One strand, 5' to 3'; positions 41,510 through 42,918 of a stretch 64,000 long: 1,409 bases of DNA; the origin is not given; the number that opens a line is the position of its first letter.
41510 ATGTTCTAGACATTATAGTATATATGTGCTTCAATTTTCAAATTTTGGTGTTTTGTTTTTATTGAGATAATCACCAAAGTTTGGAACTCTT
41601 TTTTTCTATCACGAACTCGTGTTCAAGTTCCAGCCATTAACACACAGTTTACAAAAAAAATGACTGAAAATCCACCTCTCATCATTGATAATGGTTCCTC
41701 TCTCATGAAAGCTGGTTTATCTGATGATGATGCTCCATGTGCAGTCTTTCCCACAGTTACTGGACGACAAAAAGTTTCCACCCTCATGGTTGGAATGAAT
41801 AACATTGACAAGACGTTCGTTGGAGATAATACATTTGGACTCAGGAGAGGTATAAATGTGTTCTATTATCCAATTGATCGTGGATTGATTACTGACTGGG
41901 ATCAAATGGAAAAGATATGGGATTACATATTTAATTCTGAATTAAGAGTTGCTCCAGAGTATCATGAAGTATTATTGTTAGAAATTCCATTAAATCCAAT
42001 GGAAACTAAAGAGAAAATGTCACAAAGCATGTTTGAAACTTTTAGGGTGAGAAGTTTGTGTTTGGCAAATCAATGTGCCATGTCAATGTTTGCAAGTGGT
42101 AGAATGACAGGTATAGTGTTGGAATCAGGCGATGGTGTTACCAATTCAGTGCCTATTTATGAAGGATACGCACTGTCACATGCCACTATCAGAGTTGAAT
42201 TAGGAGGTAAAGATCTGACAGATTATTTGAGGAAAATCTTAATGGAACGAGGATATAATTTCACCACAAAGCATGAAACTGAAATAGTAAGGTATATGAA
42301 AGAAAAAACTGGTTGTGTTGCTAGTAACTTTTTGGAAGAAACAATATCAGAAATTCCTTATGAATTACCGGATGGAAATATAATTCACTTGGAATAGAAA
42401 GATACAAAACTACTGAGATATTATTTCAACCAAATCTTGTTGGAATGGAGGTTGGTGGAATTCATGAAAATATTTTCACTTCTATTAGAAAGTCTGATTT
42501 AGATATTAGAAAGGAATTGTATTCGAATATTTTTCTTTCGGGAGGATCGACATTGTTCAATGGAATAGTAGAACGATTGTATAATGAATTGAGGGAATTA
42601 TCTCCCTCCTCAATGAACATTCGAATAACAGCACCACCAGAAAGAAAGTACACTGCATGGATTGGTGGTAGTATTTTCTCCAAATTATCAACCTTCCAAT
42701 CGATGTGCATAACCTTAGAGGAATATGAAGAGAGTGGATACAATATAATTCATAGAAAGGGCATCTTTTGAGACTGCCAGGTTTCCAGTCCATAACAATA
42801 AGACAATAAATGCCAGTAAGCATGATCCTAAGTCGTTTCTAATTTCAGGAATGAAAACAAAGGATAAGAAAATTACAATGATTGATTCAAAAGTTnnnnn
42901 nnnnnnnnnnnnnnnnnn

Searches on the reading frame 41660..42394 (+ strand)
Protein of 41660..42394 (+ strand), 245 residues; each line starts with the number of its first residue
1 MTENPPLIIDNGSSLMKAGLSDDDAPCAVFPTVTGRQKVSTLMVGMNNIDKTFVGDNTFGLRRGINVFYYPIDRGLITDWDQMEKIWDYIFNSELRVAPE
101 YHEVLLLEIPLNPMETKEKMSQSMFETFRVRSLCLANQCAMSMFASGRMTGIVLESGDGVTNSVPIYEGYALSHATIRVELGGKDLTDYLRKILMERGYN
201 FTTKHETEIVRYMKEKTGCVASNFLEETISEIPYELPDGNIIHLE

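Call 31: search_protein_families(library=pfam, proteins=[window:41660-42394:+], max_evalue=0.001)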
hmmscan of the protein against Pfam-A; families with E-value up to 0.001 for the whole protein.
window:41660-42394:+ (245 aa): 1 family
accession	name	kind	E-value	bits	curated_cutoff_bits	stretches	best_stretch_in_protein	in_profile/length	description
PF00022.25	Actin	-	1.8e-60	205.1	27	1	3-244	3-272/410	Actin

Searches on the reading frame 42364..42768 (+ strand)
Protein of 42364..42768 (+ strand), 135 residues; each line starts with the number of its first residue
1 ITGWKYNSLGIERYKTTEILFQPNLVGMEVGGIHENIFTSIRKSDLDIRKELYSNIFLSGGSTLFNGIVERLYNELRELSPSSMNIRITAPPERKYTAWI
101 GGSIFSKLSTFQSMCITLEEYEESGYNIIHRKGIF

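Call 31: search_protein_families(library=pfam, proteins=[window:42364-42768:+], max_evalue=0.001)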
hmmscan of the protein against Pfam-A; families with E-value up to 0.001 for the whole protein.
window:42364-42768:+ (135 aa): 1 family
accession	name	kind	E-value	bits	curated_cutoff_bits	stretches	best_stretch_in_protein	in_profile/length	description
PF00022.25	Actin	-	2.4e-43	148.7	27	1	9-132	272-408/410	Actin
